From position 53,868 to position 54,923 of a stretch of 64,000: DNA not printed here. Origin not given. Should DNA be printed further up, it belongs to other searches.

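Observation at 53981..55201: Viperin-like radical SAM enzyme translationally coupled to a Nudix hydrolase, beside tRNA genes: candidate antiviral nucleotide-modification cassette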

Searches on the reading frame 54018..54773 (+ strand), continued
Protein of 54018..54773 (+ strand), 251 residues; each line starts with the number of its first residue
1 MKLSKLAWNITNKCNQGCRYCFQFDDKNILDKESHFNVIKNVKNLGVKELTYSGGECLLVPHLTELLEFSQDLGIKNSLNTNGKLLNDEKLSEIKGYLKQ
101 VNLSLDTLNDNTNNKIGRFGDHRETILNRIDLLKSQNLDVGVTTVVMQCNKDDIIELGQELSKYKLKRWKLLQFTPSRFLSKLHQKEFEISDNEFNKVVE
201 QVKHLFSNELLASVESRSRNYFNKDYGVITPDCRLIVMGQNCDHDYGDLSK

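Call 51: search_solved_structures(query=P0023, max_evalue=1e-10, show_alignments=5)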
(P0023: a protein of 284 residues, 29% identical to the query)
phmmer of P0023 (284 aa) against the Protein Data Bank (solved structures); distinct sequences matched with E-value up to 1e-10: 9.
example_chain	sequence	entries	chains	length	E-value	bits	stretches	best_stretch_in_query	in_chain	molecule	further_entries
9dfn_A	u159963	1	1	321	7.9e-22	81.6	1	8-199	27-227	Radical SAM core domain-containing protein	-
9dfu_A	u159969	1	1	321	2e-21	80.3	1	8-199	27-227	Radical SAM core domain-containing protein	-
9dfw_A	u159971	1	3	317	3e-20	76.4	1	8-201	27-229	Radical SAM core domain-containing protein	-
6b4c_A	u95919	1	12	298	4e-20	76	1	7-200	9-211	Viperin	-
5vsl_A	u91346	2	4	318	4.6e-20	75.8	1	7-245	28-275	Radical S-adenosyl methionine domain-containing protein 2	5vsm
7n7i_A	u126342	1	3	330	5.5e-20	75.6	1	7-200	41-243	Viperin-like enzyme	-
9dgw_A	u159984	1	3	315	5.6e-20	75.5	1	8-200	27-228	Radical SAM core domain-containing protein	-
6q2p_A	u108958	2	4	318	1.3e-19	74.3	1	7-245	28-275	Radical S-adenosyl methionine domain-containing protein 2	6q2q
7n7h_A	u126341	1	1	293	7e-18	68.7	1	8-232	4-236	VIPERIN-LIKE ENZYME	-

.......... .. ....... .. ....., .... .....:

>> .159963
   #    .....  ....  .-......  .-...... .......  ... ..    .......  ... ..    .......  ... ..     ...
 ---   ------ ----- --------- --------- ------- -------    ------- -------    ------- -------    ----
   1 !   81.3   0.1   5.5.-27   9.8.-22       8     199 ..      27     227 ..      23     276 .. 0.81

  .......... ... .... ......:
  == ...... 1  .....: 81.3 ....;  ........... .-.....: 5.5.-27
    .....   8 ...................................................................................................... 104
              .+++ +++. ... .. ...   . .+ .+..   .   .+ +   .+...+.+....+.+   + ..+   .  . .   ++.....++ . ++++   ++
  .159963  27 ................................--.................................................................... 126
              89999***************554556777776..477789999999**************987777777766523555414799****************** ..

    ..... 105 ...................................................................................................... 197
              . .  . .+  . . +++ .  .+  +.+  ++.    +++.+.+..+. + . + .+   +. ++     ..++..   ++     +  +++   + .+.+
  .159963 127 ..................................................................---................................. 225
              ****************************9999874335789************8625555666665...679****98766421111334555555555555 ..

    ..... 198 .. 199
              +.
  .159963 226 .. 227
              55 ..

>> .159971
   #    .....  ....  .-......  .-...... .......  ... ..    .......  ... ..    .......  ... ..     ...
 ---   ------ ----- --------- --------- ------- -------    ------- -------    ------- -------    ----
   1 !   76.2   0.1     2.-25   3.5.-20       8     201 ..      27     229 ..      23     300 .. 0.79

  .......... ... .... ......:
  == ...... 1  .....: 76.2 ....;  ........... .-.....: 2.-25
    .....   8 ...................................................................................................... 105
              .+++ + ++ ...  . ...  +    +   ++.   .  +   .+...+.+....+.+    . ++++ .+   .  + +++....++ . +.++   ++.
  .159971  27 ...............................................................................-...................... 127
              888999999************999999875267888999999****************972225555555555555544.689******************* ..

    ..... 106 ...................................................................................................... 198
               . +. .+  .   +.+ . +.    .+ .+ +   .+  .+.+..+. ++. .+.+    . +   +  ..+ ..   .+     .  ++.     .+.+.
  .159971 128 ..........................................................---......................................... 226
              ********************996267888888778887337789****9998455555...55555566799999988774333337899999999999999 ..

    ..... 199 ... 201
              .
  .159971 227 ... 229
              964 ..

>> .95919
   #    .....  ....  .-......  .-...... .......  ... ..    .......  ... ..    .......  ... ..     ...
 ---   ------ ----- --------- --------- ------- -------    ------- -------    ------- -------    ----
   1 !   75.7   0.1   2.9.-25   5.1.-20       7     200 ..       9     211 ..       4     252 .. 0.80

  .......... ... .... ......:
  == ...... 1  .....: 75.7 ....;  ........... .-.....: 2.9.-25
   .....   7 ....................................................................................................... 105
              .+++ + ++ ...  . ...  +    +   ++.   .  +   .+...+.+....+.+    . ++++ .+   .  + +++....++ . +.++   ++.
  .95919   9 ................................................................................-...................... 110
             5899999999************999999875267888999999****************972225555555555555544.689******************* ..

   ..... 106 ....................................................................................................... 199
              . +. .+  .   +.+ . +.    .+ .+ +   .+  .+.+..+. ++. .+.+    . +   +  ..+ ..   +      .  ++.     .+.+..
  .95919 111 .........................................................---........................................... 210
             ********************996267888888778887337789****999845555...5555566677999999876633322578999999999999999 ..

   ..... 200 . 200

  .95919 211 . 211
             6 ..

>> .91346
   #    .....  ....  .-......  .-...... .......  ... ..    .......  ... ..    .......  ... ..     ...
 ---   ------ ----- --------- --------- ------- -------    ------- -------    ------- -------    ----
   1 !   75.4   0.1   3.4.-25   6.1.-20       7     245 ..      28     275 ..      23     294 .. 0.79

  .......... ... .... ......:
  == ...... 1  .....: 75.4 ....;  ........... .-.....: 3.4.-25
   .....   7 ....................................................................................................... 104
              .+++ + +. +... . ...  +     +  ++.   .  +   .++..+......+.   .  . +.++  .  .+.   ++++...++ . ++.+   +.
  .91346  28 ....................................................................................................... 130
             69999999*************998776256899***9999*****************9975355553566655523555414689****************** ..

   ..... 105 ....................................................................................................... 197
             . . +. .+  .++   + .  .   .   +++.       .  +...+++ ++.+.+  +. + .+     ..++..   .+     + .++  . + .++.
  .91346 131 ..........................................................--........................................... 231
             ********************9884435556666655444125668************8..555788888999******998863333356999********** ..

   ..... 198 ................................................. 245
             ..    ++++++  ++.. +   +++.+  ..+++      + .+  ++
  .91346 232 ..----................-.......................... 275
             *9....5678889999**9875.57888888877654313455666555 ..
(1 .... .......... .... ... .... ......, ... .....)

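Call 52: predict_structure(alignment_id=A1)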
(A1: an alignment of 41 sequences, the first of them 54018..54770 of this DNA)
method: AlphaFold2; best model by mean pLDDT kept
length: 251 residues; sequences in the alignment: 41
mean_pLDDT: 94.3   pTM: 0.91
mean pLDDT of the five models: 94.3, 94.0, 93.8, 92.6, 92.6
residues with pLDDT >= 90: 217; 70-90: 31; 50-70: 3; < 50: 0
segments of 3 or more residues with pLDDT < 50: none
pLDDT, mean of each block of 10 residues (from residue 1): 89 94 81 97 97 96 98 98 97 98 98 94 97 97 98 97 95 93 96 98 86 91 89 91 92 94
secondary structure, 60 per line:
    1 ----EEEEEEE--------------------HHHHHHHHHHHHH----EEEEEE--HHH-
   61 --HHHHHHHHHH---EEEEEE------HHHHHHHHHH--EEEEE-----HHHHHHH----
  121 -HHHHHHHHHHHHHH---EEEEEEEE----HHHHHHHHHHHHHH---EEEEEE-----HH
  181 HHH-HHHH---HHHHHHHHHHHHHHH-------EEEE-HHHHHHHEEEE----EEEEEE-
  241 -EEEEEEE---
elements in order: E5-11 H32-44 E49-54 H63-72 E76-81 H88-97 E100-104 H110-116 H122-135 E139-146 H151-164 E168-173 H179-183 H185-188 H192-206 E214-217 H219-225 E226-229 E234-239 E242-248

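Call 56: fold_search(model_id=the predicted structure, library=pdb)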
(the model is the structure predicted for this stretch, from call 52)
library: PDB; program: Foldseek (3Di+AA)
matches with E <= 10: 1723; with E <= 0.001: 140
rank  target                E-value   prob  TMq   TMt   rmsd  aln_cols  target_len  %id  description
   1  9dfn                  1.1e-18  1.00  0.87  0.78   2.1       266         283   21  X-ray crystal structure of the second viperin-like enzyme from Trichoderma virens with bound CTP and SAM (released 2025-02-19)
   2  5vsl_A                6.7e-18  1.00  0.85  0.81   2.2       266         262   20  Crystal structure of viperin with bound [4Fe-4S] cluster and S-adenosylhomocysteine (SAH) (released 2017-06-14)
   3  9dfu                  2.2e-17  1.00  0.87  0.79   2.4       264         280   20  X-ray crystal structure of the second Viperin-like enzyme from T. virens variant F40H with bound CTP and SAM (released 2025-02-19)
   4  5vsm_A                2.5e-17  1.00  0.84  0.82   2.2       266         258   20  Crystal structure of viperin with bound [4Fe-4S] cluster, 5'-deoxyadenosine, and L-methionine (released 2017-06-14)
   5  9dfw_B                3.2e-17  1.00  0.82  0.70   2.5       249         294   22  X-ray crystal structure of an engineered Viperin-like enzyme from T. virens with bound CTP and SAM (released 2025-02-12)
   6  5vsl_B                3.8e-17  1.00  0.82  0.80   2.3       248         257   20  Crystal structure of viperin with bound [4Fe-4S] cluster and S-adenosylhomocysteine (SAH) (released 2017-06-14)
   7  9dgw_C                6.3e-17  1.00  0.83  0.75   2.0       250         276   22  X-ray crystal structure of the Viperin-like enzyme from T. virens with bound CTP and SAM (released 2025-02-12)
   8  9dgw_B                9.2e-17  1.00  0.85  0.77   2.4       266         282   21  X-ray crystal structure of the Viperin-like enzyme from T. virens with bound CTP and SAM (released 2025-02-12)
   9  6q2p_B                1.0e-16  1.00  0.88  0.76   2.4       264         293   19  Crystal structure of mouse viperin bound to cytidine triphosphate and S-adenosylhomocysteine (released 2020-01-22)
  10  9dfw_C                1.4e-16  1.00  0.86  0.77   2.6       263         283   22  X-ray crystal structure of an engineered Viperin-like enzyme from T. virens with bound CTP and SAM (released 2025-02-12)
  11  5vsm_B                1.7e-16  1.00  0.81  0.81   2.4       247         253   21  Crystal structure of viperin with bound [4Fe-4S] cluster, 5'-deoxyadenosine, and L-methionine (released 2017-06-14)
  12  9dgw_A                1.8e-16  1.00  0.85  0.77   2.4       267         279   22  X-ray crystal structure of the Viperin-like enzyme from T. virens with bound CTP and SAM (released 2025-02-12)
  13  6q2q_A                2.1e-16  1.00  0.88  0.77   2.0       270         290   19  Crystal structure of mouse viperin bound to uridine triphosphate and S-adenosylhomocysteine (released 2020-01-22)
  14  6q2p_A                2.3e-16  1.00  0.88  0.77   2.4       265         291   19  Crystal structure of mouse viperin bound to cytidine triphosphate and S-adenosylhomocysteine (released 2020-01-22)
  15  9dfw_A                3.6e-16  1.00  0.87  0.77   2.5       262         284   21  X-ray crystal structure of an engineered Viperin-like enzyme from T. virens with bound CTP and SAM (released 2025-02-12)
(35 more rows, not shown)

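Call 71: search_protein_families(library=phrogs, proteins=[window:54018-54770:+], max_evalue=0.001)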
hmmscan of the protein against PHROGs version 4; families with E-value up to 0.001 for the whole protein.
window:54018-54770:+ (251 aa): 7 families
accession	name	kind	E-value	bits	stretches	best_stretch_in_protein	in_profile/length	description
phrog_1802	-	other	7.8e-11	42.5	1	8-225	48-304/556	radical SAM domain-containing protein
phrog_21308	-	other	5.5e-10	39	1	10-216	419-635/735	radical SAM domain-containing protein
phrog_27668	-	unknown function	1.3e-07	32.2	1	6-170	6-170/335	-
phrog_27238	-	other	9.9e-07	29.2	1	11-148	30-171/338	radical SAM domain-containing protein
phrog_13987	-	other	1.3e-06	29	1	6-142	17-169/274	radical SAM domain-containing protein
phrog_14086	-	other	6.2e-06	26.8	1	11-148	94-244/353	radical SAM domain-containing protein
phrog_16999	-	other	0.00023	21.9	1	9-68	16-78/288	Fe-S oxidoreductase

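Call 73: search_dna_similar(query=window:54018-54770:+, collection=phages, mode=protein, max_evalue=1e-8, max_rows=15)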
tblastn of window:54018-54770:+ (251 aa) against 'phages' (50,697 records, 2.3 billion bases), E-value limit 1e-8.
No match.

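Call 74: search_dna_similar(query=window:54018-54770:+, collection=plasmids, mode=protein, max_evalue=1e-8, max_rows=15)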
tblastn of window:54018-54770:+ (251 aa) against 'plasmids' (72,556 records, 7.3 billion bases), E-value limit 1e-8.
Records with a match: 8; places in all: 8; records where one place covers at least 80% of the query: 5.
Best place of each record, by identity: <60% 8.
By first word of the organism name: Nostoc 2; Sphaerospermopsis 1; Escherichia 1; Methanomethylovorans 1; Candidatus 1; Pseudomonas 1; Haloferax 1.
By predicted mobility (MOB-suite, as given by PLSDB): non-mobilizable 5; conjugative 3.
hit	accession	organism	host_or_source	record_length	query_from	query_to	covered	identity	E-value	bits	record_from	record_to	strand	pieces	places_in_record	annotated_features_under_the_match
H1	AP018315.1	Sphaerospermopsis kisseleviana NIES-73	-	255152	1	246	98%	24.9%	2e-9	65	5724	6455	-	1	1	moaA/nifB/pqqE family protein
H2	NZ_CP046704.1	Nostoc sp. ATCC 53789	-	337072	1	231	92%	25.2%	6e-9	63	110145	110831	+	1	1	viperin family antiviral radical SAM protein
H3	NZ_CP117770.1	Nostoc sp. UHCC 0926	whole organism,lichen surface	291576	1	231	92%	25.2%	6e-9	63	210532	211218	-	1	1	viperin family antiviral radical SAM protein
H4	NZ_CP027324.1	Escherichia coli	Homo sapiens,stool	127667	6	232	90%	25.4%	4e-9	64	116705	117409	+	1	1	radical SAM protein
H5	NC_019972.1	Methanomethylovorans hollandica DSM 15978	-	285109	3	205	81%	26.7%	9e-16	84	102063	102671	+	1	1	viperin family antiviral radical SAM protein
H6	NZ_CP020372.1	Candidatus Thiodictyon syntrophicum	meromictic lake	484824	1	176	70%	28.6%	4e-11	70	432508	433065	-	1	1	viperin family antiviral radical SAM protein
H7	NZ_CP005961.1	Pseudomonas mandelii JR-1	natural mineral water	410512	8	171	65%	25.0%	4e-9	64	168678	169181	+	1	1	nirJ: heme d1 biosynthesis radical SAM protein NirJ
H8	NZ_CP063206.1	Haloferax gibbonsii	cultured ...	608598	6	95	36%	33.0%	9e-10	66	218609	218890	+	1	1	TIGR04347 family pseudo-SAM/SPASM protein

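Call 75: find_encoding_contigs(protein=P0010, flank=6000, max_places=4)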
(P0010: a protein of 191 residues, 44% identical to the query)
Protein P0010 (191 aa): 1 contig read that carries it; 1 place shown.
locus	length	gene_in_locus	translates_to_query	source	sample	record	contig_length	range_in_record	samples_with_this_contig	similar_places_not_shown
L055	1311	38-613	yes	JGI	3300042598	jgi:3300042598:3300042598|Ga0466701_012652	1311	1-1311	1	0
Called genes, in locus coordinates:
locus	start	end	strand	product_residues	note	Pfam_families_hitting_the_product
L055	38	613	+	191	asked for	PF04055:Radical_SAM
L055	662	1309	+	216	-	?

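Call 76: find_encoding_contigs(protein=P0031, flank=6000, max_places=4)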
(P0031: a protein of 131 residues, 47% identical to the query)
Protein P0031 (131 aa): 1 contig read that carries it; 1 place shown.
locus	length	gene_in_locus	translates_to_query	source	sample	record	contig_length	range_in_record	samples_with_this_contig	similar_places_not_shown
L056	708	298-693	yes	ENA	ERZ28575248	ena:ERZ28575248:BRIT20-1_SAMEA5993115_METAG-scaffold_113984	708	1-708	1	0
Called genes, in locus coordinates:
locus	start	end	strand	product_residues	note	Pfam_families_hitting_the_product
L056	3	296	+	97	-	?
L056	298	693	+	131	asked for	PF13353:Fer4_12 (weak), PF04055:Radical_SAM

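Call 77: search_protein_families(library=pfam, proteins=[L055:662-1309:+, L056:3-296:+, L005:1260-2075:+, L005:2939-4051:+, L052:7356-7886:-, L006:4969-5841:+, L006:7219-7938:-, L006:6760-7188:+], max_evalue=0.01)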
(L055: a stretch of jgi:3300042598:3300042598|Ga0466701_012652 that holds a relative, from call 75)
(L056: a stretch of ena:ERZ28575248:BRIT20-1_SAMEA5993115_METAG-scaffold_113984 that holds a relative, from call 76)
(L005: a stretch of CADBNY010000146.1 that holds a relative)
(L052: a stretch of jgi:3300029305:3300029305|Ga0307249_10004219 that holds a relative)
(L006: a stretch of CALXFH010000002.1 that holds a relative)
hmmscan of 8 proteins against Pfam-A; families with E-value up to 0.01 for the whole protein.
L055:662-1309:+ (216 aa): 1 family
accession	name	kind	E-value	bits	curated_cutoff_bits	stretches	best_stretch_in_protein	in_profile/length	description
PF04055.27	Radical_SAM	-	5.1e-17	63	29.5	1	14-163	2-162/166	Radical SAM superfamily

L056:3-296:+ (97 aa): 1 family
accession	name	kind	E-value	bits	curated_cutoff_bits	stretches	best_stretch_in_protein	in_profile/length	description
PF03848.20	TehB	-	0.00017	21.5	20.4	1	9-68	114-171/193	Tellurite resistance protein TehB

L005:1260-2075:+ (271 aa): 3 families
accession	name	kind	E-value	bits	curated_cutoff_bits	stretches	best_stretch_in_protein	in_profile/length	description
PF00793.26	DAHP_synth_1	-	4.8e-65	219.6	25.5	1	20-252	17-263/270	DAHP synthetase I family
PF03102.20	NeuB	-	6.7e-05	22.9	22.1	1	82-254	70-233/241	NeuB family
PF01408.29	GFO_IDH_MocA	-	0.009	17.1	24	0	63-147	26-106/120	Oxidoreductase family, NAD-binding Rossmann fold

L005:2939-4051:+ (371 aa): 10 families
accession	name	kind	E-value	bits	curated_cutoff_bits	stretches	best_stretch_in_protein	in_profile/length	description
PF13521.12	AAA_28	-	2.4e-24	86.8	27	1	78-258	1-164/164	AAA domain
PF01381.28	HTH_3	-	6.4e-13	49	23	1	10-64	1-55/55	Helix-turn-helix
PF12844.13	HTH_19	-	1.2e-10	41.6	30.2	1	7-70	1-64/64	Helix-turn-helix domain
PF13560.12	HTH_31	-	1.6e-08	35.2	27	1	5-64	1-61/64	Helix-turn-helix domain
PF10236.15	DAP3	-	6.2e-06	26.1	23.1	1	69-114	16-61/311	Mitochondrial ribosomal death-associated protein 3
PF08433.16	KTI12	-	0.0013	18.8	22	1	79-116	4-41/271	Chromatin associated protein KTI12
PF13443.12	HTH_26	-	0.0022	18.6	22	1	12-65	4-58/63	Cro/C1-type HTH DNA-binding domain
PF14549.12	P22_Cro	-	0.0029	17.8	30.2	1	21-48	12-37/60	DNA-binding transcriptional regulator Cro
PF25199.1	nSTAND_NTPase5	-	0.004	17.4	34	0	67-118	34-84/145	Novel STAND NTPase 5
PF20720.3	nSTAND3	-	0.0082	16.3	27.2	0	77-116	18-56/155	Novel STAND NTPase 3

L052:7356-7886:- (176 aa): 0 families

L006:4969-5841:+ (290 aa): 3 families
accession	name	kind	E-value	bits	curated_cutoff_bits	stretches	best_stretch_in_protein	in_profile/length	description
PF03466.25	LysR_substrate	-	1.3e-23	83.9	28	1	92-285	4-202/209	LysR substrate binding domain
PF00126.33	HTH_1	-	1.5e-18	66.9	26.6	1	6-65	1-60/60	Bacterial regulatory helix-turn-helix protein, lysR family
PF13412.12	HTH_24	-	0.0089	16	21.9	0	20-44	19-43/48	Winged helix-turn-helix DNA-binding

L006:7219-7938:- (239 aa): 1 family
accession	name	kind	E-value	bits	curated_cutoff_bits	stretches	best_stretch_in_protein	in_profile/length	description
PF00072.30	Response_reg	-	0.00081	20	30.2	1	21-120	13-110/111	Response regulator receiver domain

L006:6760-7188:+ (142 aa): 1 family
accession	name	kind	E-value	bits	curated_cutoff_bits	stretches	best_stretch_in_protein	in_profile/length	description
PF00072.30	Response_reg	-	1.7e-06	28.6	30.2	1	17-88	6-74/111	Response regulator receiver domain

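Call 78: find_homologous_proteins(query=A2, max_evalue=1e-20)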
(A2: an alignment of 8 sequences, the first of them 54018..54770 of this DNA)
Query A2 (8 sequences) (251 aa, profile of the alignment): 29 proteins with E <= 1e-20 among 4093 candidates.
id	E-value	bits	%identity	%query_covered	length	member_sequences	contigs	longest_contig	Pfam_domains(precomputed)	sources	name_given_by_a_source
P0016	8.4e-102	358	32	93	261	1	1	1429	PF04055.28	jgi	jgi:MoaA/NifB/PqqE/SkfB family radical SAM enzyme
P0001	1.4e-100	354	99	100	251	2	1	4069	PF04055.28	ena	-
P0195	7.0e-82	293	34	99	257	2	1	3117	PF04055.28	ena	-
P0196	9.6e-81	289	33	97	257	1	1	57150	PF04055.28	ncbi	-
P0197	1.7e-80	288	34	97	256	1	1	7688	PF04055.28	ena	-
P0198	1.1e-79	286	34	99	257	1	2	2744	PF04055.28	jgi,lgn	jgi:MoaA/NifB/PqqE/SkfB family radical SAM enzyme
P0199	7.6e-79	283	36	99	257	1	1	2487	PF04055.28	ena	-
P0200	3.8e-78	281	35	92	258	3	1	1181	PF04055.28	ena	-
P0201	3.2e-77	278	34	98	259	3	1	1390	PF04055.28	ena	-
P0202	1.0e-76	276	31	99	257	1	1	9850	PF04055.28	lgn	-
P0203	1.3e-76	276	35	96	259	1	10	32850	PF04055.28,PF13353.12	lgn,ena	-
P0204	1.9e-76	275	35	96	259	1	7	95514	PF04055.28,PF13353.12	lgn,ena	-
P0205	2.3e-76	275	34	98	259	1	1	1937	PF04055.28,PF13353.12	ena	-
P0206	2.4e-76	275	35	96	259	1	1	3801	PF04055.28,PF13353.12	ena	-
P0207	2.5e-76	275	35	96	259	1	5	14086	PF04055.28,PF13353.12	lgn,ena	-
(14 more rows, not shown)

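Call 79: find_encoding_contigs(protein=P0204, flank=6000, max_places=3)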
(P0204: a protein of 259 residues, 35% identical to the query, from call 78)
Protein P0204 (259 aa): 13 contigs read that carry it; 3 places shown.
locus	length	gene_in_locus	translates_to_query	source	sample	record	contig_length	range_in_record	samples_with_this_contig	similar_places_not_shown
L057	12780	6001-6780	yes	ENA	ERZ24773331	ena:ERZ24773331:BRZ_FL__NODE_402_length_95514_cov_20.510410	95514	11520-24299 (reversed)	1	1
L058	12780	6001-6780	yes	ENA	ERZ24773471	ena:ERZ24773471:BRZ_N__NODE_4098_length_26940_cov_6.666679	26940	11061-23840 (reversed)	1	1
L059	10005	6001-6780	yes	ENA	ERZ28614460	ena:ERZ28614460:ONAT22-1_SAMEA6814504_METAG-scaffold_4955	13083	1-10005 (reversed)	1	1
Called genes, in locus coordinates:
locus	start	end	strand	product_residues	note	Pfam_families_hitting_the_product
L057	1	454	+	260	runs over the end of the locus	PF13238:AAA_18, PF02223:Thymidylate_kin (weak)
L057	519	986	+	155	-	PF01272:GreA_GreB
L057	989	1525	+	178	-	PF01928:CYTH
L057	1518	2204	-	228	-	PF23023:Anti-Pycsar_Apyc1, PF00753:Lactamase_B (weak), PF12706:Lactamase_B_2 (faint), PF23023:Anti-Pycsar_Apyc1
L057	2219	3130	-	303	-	PF00126:HTH_1, PF03466:LysR_substrate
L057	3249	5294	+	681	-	PF01136:Peptidase_U32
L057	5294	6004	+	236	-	-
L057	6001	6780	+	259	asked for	PF04055:Radical_SAM, PF13353:Fer4_12 (faint)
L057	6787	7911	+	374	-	PF01546:Peptidase_M20, PF07687:M20_dimer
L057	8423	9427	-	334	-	PF04266:ASCH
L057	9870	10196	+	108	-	-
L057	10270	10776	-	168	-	-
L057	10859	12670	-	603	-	PF01541:GIY-YIG, PF27096:UvrC_M, PF22920:UvrC_RNaseH, PF08459:UvrC_RNaseH_dom, PF12826:HHH_2, PF00633:HHH (faint), PF14520:HHH_5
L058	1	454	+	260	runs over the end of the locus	PF13238:AAA_18, PF02223:Thymidylate_kin (weak)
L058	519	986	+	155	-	PF01272:GreA_GreB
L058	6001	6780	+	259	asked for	PF04055:Radical_SAM, PF13353:Fer4_12 (faint)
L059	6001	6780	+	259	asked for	PF04055:Radical_SAM, PF13353:Fer4_12 (faint)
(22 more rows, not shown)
